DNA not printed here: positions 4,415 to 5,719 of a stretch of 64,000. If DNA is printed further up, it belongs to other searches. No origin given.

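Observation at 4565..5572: MraY homolog lacking the canonical catalytic aspartates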

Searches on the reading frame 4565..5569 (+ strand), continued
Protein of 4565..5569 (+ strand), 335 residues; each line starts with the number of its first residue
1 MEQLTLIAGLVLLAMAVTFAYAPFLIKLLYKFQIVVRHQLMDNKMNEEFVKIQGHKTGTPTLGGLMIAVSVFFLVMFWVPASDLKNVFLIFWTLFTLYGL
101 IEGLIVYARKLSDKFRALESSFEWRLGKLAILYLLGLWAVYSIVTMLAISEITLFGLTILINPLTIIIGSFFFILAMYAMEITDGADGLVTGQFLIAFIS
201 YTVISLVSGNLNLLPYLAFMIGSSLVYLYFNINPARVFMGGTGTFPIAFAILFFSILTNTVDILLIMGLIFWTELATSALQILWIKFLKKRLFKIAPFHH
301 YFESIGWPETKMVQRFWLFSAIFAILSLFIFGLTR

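Call 15: find_encoding_contigs(protein=P0106, flank=10000, max_places=3)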
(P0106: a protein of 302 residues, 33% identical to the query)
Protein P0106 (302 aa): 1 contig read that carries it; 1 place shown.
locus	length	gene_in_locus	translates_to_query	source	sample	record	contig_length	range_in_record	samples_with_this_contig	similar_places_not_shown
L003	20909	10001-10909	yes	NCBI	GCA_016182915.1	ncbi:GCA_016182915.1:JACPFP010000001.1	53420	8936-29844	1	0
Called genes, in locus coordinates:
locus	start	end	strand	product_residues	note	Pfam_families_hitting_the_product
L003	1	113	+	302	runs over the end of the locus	PF01209:Ubie_methyltran, PF13649:Methyltransf_25, PF13847:Methyltransf_31, PF08241:Methyltransf_11, PF08242:Methyltransf_12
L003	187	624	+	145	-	-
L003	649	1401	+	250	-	PF01975:SurE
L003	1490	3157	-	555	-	PF00496:SBP_bac_5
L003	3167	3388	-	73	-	PF03840:SecG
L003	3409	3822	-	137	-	PF04020:Phage_holin_4_2 (weak)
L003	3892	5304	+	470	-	PF00224:PK, PF02887:PK_C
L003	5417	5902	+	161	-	PF00293:NUDIX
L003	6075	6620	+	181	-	-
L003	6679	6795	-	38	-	PF21349:RUBY_RBDX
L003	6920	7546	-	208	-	PF13207:AAA_17 (weak), PF13189:Cytidylate_kin2 (weak), PF02224:Cytidylate_kin (weak)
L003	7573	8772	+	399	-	PF01098:FTSW_RODA_SPOVE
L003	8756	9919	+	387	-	PF03033:Glyco_transf_28, PF04101:Glyco_tran_28_C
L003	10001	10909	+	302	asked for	PF00953:Glycos_transf_4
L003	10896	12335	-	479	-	PF08245:Mur_ligase_M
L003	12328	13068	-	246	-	PF00561:Abhydrolase_1, PF12146:Hydrolase_4, PF12697:Abhydrolase_6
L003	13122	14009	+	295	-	PF00398:RrnaAD, PF13847:Methyltransf_31, PF08241:Methyltransf_11 (faint), PF13649:Methyltransf_25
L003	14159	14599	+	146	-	PF02381:MraZ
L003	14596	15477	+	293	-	PF01795:Methyltransf_5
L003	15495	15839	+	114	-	-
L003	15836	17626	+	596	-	PF03717:PBP_dimer, PF00905:Transpeptidase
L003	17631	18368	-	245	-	-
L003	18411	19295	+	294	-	PF01026:TatD_DNase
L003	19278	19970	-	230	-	PF00590:TP_methylase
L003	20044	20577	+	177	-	-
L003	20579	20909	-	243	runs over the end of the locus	PF24038:DUF7347 (weak), PF00293:NUDIX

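Call 18: find_homologous_proteins(query=P0106, max_evalue=1e-10)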
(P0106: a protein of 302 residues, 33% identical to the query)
Query P0106 (302 aa): 6620 proteins with E <= 1e-10 among 8000 candidates; the best 120 are listed.
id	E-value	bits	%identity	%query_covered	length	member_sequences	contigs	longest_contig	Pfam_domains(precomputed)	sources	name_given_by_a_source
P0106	2.9e-187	639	100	100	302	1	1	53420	PF00953.27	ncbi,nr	ncbi:hypothetical protein HYV12_00125 [Candidatus Dojkabacteria bacterium]|nr:hypothetical protein [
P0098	2.9e-148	511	76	100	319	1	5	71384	PF00953.27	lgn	-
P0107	2.6e-146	505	76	100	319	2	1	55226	PF00953.27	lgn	-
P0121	3.8e-146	504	76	100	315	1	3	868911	PF00953.27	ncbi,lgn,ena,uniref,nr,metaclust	ncbi:MAG: Phospho-N-acetylmuramoyl-pentapeptide-transferase [candidate division WS6 bacterium GW2011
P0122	3.8e-146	504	76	100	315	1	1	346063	PF00953.27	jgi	-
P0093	1.1e-145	503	74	100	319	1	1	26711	PF00953.27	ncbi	-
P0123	1.3e-114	401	64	100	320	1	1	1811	PF00953.27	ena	-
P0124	1.6e-95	338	55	99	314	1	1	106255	PF00953.27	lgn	-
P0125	7.3e-94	333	55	99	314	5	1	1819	PF00953.27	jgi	jgi:phospho-N-acetylmuramoyl-pentapeptide-transferase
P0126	8.7e-94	332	55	99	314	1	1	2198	PF00953.27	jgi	jgi:phospho-N-acetylmuramoyl-pentapeptide-transferase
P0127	3.2e-93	331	52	96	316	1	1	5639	PF00953.27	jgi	-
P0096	1.8e-78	282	46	98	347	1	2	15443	PF00953.27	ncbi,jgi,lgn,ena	jgi:phospho-N-acetylmuramoyl-pentapeptide-transferase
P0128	1.4e-67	246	67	54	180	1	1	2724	PF00953.27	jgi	jgi:phospho-N-acetylmuramoyl-pentapeptide-transferase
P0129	2.4e-44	170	39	100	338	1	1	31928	PF00953.27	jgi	jgi:phospho-N-acetylmuramoyl-pentapeptide-transferase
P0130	9.6e-42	162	38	100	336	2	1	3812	PF00953.27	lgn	-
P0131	2.0e-41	161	37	99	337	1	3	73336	PF00953.27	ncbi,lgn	-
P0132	2.0e-41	161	36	99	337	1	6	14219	PF00953.27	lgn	-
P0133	5.0e-41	159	35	100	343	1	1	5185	PF00953.27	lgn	-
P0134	5.5e-41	159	37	99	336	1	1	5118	PF00953.27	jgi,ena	jgi:phospho-N-acetylmuramoyl-pentapeptide-transferase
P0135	1.1e-40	158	36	100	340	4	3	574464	PF00953.27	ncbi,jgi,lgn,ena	-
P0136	1.7e-40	157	37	97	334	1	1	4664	PF00953.27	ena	-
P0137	2.5e-40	157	37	96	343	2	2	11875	PF00953.27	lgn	-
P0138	3.5e-40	156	34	100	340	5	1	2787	PF00953.27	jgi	-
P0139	4.6e-40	156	37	98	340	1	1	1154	PF00953.27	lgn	-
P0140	4.8e-40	156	37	96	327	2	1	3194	PF00953.27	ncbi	ncbi:MAG: hypothetical protein ABIB98_00485 [bacterium]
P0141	7.2e-40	155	34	100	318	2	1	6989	PF00953.27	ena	-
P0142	9.6e-40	155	37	100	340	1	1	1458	PF00953.27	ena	-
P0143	1.1e-39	155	35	99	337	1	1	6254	PF00953.27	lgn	-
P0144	1.1e-39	155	37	77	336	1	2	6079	PF00953.27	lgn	-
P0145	1.7e-39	154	36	99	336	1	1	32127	PF00953.27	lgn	-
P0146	2.8e-39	153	35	99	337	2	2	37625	PF00953.27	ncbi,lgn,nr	ncbi:MAG TPA: phospho-N-acetylmuramoyl-pentapeptide-transferase [Candidatus Saccharimonadales bacter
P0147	8.1e-39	152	36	100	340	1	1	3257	PF00953.27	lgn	-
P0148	9.3e-39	152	37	77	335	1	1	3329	PF00953.27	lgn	-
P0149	9.6e-39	152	35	98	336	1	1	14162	PF00953.27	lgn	-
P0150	1.2e-38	151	37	74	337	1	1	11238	PF00953.27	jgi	jgi:phospho-N-acetylmuramoyl-pentapeptide-transferase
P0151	1.7e-38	151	36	79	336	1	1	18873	PF00953.27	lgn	-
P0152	1.7e-38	151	35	81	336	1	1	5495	PF00953.27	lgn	-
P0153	1.8e-38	151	35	100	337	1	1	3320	PF00953.27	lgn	-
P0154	1.9e-38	151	36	100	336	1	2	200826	PF00953.27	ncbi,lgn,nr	ncbi:MAG: phospho-N-acetylmuramoyl-pentapeptide-transferase [candidate division WWE3 bacterium]|nr:p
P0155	2.0e-38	151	33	98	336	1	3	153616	PF00953.27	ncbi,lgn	-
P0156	2.9e-38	150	35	99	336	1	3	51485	PF00953.27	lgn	-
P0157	3.6e-38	150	35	100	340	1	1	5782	PF00953.27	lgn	-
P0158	3.7e-38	150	39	79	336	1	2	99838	PF00953.27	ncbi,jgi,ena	-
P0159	3.9e-38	150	34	100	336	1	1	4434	PF00953.27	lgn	-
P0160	3.9e-38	150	34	81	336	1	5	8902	PF00953.27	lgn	-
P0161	4.0e-38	150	35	98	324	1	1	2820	PF00953.27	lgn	-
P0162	4.4e-38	150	33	99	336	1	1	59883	PF00953.27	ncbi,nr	ncbi:MAG: phospho-N-acetylmuramoyl-pentapeptide-transferase [Candidatus Levybacteria bacterium]|nr:p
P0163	5.1e-38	149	34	100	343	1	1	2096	PF00953.27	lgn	-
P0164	6.0e-38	149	-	-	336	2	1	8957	PF00953.27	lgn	-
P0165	6.3e-38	149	36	95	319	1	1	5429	PF00953.27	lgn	-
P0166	7.2e-38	149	36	95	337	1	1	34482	PF00953.27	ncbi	-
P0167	7.3e-38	149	34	96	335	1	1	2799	PF00953.27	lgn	-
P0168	7.7e-38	149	35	99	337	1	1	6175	PF00953.27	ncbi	ncbi:phospho-N-acetylmuramoyl-pentapeptide-transferase [Patescibacteria group bacterium]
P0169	7.9e-38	149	36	99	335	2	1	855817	PF00953.27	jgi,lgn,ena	-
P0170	8.3e-38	149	34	100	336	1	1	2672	PF00953.27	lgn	-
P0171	8.7e-38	149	34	99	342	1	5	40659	PF00953.27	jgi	jgi:phospho-N-acetylmuramoyl-pentapeptide-transferase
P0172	1.4e-37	148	36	75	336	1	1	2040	PF00953.27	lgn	-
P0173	1.4e-37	148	34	98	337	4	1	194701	PF00953.27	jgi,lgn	jgi:phospho-N-acetylmuramoyl-pentapeptide-transferase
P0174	1.6e-37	148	34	100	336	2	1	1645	PF00953.27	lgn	-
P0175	1.8e-37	148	37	79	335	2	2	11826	PF00953.27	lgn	-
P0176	2.2e-37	147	36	100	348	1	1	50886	PF00953.27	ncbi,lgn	-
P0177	2.4e-37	147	38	79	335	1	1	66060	PF00953.27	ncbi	-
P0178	2.6e-37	147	34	95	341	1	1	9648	PF00953.27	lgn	-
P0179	2.9e-37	147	32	96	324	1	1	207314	PF00953.27,PF10555.15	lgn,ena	-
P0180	3.5e-37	147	34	99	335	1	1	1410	PF00953.27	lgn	-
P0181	3.7e-37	147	37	100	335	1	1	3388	PF00953.27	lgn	-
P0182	4.0e-37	146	33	98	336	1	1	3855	PF00953.27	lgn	-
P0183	4.3e-37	146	36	98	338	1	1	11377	PF00953.27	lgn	-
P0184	4.8e-37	146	35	98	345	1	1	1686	PF00953.27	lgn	-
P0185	5.0e-37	146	33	100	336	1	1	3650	PF00953.27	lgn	-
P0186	8.3e-37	145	35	81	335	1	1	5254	PF00953.27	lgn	-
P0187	9.0e-37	145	35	99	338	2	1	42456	PF00953.27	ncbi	-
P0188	9.2e-37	145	34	81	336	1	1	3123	PF00953.27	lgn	-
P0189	1.3e-36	145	37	88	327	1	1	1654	PF00953.27,PF10555.15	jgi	-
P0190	1.5e-36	144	32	98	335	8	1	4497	PF00953.27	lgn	-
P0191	1.5e-36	144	34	98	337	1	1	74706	PF00953.27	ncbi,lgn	-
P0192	1.7e-36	144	37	100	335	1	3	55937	PF00953.27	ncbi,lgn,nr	ncbi:hypothetical protein HYW43_03445 [Candidatus Daviesbacteria bacterium]|nr:hypothetical protein 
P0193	1.9e-36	144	35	100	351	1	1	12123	PF00953.27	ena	-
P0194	2.4e-36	144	33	99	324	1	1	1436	PF00953.27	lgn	-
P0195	2.6e-36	144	33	99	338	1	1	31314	PF00953.27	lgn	-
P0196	2.7e-36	144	33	100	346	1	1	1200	PF00953.27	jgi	jgi:phospho-N-acetylmuramoyl-pentapeptide-transferase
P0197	3.5e-36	143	36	98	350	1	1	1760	PF00953.27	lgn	-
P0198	3.8e-36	143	34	99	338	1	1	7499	PF00953.27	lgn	-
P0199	4.1e-36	143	33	98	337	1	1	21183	PF00953.27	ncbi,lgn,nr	ncbi:MAG TPA: phospho-N-acetylmuramoyl-pentapeptide-transferase [Patescibacteria group bacterium]|nr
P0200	4.8e-36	143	35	99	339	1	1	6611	PF00953.27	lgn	-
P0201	4.9e-36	143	35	89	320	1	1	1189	PF00953.27,PF10555.15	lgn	-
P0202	5.3e-36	143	33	96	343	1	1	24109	PF00953.27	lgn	-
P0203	5.6e-36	143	36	79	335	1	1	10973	PF00953.27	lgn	-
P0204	5.7e-36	143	31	98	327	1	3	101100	PF00953.27,PF10555.15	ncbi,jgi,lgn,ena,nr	ncbi:MAG: mraY [Firmicutes bacterium]|nr:mraY [Bacillota bacterium]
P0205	6.1e-36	143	35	100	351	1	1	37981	PF00953.27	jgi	jgi:phospho-N-acetylmuramoyl-pentapeptide-transferase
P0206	7.4e-36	142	36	98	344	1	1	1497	PF00953.27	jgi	jgi:phospho-N-acetylmuramoyl-pentapeptide-transferase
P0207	1.0e-35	142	35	94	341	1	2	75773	PF00953.27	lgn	-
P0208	1.0e-35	142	34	100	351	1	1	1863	PF00953.27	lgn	-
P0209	1.1e-35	142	34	100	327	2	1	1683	PF00953.27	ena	-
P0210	1.3e-35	141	35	95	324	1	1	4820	PF00953.27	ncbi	-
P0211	1.4e-35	141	34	99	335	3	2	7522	PF00953.27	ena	-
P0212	1.4e-35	141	35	96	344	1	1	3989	PF00953.27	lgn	-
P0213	1.4e-35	141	34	100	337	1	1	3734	PF00953.27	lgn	-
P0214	1.4e-35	141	32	99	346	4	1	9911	PF00953.27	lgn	-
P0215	1.6e-35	141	35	98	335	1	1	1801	PF00953.27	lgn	-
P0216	1.7e-35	141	34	95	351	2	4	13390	PF00953.27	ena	-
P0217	1.8e-35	141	32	98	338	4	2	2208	PF00953.27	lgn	-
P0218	1.9e-35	141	33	98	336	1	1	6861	PF00953.27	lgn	-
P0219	2.1e-35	141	32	100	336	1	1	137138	PF00953.27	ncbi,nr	ncbi:MAG: hypothetical protein PHV63_01050 [Candidatus Daviesbacteria bacterium]|nr:hypothetical pro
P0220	2.1e-35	141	35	95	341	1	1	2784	PF00953.27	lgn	-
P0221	2.1e-35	141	34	99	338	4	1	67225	PF00953.27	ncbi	-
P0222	2.2e-35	141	34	95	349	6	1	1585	PF00953.27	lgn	-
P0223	2.4e-35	141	33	95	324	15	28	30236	PF00953.27,PF10555.15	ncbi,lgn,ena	-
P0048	2.5e-35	141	35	95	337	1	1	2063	PF00953.27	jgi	jgi:phospho-N-acetylmuramoyl-pentapeptide-transferase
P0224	2.7e-35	140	34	100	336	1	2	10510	PF00953.27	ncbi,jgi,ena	-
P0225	2.9e-35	140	34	99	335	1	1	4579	PF00953.27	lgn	-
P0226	3.8e-35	140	33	96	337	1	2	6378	PF00953.27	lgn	-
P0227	4.0e-35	140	32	100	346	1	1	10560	PF00953.27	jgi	jgi:phospho-N-acetylmuramoyl-pentapeptide-transferase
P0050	4.0e-35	140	31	94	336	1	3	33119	PF00953.27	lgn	-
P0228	4.8e-35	140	33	98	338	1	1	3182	PF00953.27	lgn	-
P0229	5.1e-35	139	33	98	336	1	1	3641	PF00953.27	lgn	-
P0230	5.2e-35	139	34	100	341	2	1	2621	PF00953.27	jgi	jgi:phospho-N-acetylmuramoyl-pentapeptide-transferase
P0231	5.3e-35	139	33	97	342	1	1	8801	PF00953.27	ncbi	-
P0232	5.5e-35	139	32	100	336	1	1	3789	PF00953.27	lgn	-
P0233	5.7e-35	139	32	98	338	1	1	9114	PF00953.27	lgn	-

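Call 19: find_encoding_contigs(protein=P0066, flank=10000, max_places=1)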
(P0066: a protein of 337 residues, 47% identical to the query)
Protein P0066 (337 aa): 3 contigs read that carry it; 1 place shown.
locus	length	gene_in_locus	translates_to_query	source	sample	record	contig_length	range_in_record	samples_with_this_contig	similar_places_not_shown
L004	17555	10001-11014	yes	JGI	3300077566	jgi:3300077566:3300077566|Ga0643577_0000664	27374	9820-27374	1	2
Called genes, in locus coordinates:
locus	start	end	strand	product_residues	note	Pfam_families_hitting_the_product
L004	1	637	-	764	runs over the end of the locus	PF16927:HisKA_7TM (weak), PF00512:HisKA, PF02518:HATPase_c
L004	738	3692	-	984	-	-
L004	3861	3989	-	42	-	-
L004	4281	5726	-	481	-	PF11638:DnaA_N, PF00308:Bac_DnaA, PF01695:IstB_IS21, PF13401:AAA_22 (faint), PF08299:Bac_DnaA_C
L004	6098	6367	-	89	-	-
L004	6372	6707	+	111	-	PF00825:Ribonuclease_P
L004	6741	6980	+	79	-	PF01809:YidD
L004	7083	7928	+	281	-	PF02096:60KD_IMP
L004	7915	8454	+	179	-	PF13083:KH_KhpA-B, PF01424:R3H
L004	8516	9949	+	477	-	PF04932:Wzy_C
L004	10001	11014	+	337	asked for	PF10555:MraY_sig1 (weak), PF00953:Glycos_transf_4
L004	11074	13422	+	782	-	PF00133:tRNA-synt_1, PF13603:tRNA-synt_1_2 (weak), PF09334:tRNA-synt_1g (weak), PF08264:Anticodon_1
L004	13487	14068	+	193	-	PF02353:CMAS (weak)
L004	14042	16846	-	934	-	PF00133:tRNA-synt_1, PF01406:tRNA-synt_1e (faint), PF09334:tRNA-synt_1g, PF19303:Anticodon_3, PF08264:Anticodon_1 (faint), PF01588:tRNA_bind, PF03483:B3_4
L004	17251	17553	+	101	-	?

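Call 20: find_encoding_contigs(protein=P0081, flank=10000, max_places=1)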
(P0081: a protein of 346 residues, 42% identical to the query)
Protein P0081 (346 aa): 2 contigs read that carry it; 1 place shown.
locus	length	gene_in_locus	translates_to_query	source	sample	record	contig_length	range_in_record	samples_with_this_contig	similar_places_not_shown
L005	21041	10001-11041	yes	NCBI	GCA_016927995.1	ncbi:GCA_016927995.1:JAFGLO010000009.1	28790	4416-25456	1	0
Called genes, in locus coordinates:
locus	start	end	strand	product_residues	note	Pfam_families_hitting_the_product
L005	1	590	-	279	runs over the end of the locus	PF02091:tRNA-synt_2e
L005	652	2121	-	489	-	PF01406:tRNA-synt_1e, PF09334:tRNA-synt_1g, PF23493:CysS_C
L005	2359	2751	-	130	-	-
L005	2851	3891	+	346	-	PF21016:RlmN_N, PF04055:Radical_SAM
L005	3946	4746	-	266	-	-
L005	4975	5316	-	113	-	PF00453:Ribosomal_L20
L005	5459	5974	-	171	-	PF05198:IF3_N, PF00707:IF3_C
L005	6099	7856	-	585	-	PF07973:tRNA_SAD, PF00587:tRNA-synt_2b, PF03129:HGTP_anticodon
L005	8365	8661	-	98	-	-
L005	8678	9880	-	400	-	-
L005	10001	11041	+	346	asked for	PF00953:Glycos_transf_4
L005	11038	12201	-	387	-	PF01139:RtcB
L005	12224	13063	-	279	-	PF13529:Peptidase_C39_2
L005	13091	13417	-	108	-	-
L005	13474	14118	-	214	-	-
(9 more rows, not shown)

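Call 21: find_encoding_contigs(protein=P0090, flank=10000, max_places=1)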
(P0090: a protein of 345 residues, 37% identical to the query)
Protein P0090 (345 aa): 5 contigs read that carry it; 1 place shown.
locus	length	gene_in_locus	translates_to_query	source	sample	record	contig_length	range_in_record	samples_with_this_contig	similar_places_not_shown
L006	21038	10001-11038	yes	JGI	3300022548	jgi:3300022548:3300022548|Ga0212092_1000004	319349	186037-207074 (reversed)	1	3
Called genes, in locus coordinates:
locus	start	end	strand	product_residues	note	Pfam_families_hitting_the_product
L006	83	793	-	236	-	PF00486:Trans_reg_C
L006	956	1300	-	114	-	PF00453:Ribosomal_L20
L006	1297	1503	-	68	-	-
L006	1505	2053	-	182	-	PF05198:IF3_N, PF00707:IF3_C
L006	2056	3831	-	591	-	PF07973:tRNA_SAD, PF00587:tRNA-synt_2b, PF03129:HGTP_anticodon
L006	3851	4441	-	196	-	PF00574:CLP_protease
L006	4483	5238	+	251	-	-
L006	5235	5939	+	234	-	-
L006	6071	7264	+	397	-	PF02481:DNA_processg_A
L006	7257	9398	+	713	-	PF01751:Toprim, PF01131:Topoisom_bac, PF01396:Zn_ribbon_Top1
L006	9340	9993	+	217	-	PF20582:UPF0758_N, PF04002:RadC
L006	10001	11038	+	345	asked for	PF00953:Glycos_transf_4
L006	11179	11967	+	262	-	-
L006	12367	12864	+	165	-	PF02075:RuvC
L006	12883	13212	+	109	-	-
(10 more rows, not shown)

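Call 34: search_solved_structures(query=A1, max_evalue=10, show_alignments=0)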
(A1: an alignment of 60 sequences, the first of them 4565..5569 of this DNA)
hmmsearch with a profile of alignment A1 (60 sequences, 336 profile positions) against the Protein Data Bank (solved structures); distinct sequences matched with E-value up to 10: 10.
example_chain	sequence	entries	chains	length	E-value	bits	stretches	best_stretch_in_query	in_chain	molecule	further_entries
5jnq_A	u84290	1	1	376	1.2e-48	169.4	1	3-328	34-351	Phospho-N-acetylmuramoyl-pentapeptide-transferase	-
8tlu_A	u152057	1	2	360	9.7e-46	159.8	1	11-331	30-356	Phospho-N-acetylmuramoyl-pentapeptide-transferase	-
8g01_A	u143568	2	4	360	9.9e-46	159.8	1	11-331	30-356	Phospho-N-acetylmuramoyl-pentapeptide-transferase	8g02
9zno_A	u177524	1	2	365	4.4e-43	151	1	8-332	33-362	Phospho-N-acetylmuramoyl-pentapeptide-transferase (MraY)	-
4j72_A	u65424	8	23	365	1.9e-42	149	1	8-332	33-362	Phospho-N-acetylmuramoyl-pentapeptide-transferase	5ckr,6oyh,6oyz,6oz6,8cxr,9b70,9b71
6bw6_A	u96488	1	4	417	2.7e-05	26.8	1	124-286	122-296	UDP-N-acetylglucosamine--dolichyl-phosphate N-acetylglucosaminephosphotransferase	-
6fm9_A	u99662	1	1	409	3.9e-05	26.3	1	154-286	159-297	UDP-N-acetylglucosamine--dolichyl-phosphate N-acetylglucosaminephosphotransferase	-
6bw5_A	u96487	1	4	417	3.9e-05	26.3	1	154-286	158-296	UDP-N-acetylglucosamine--dolichyl-phosphate N-acetylglucosaminephosphotransferase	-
9znn_A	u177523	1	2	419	4.1e-05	26.3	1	154-286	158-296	UDP-N-acetylglucosamine--dolichyl-phosphate N-acetylglucosaminephosphotransferase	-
5lev_A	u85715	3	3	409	0.00015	24.4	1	154-286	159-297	UDP-N-acetylglucosamine--dolichyl-phosphate N-acetylglucosaminephosphotransferase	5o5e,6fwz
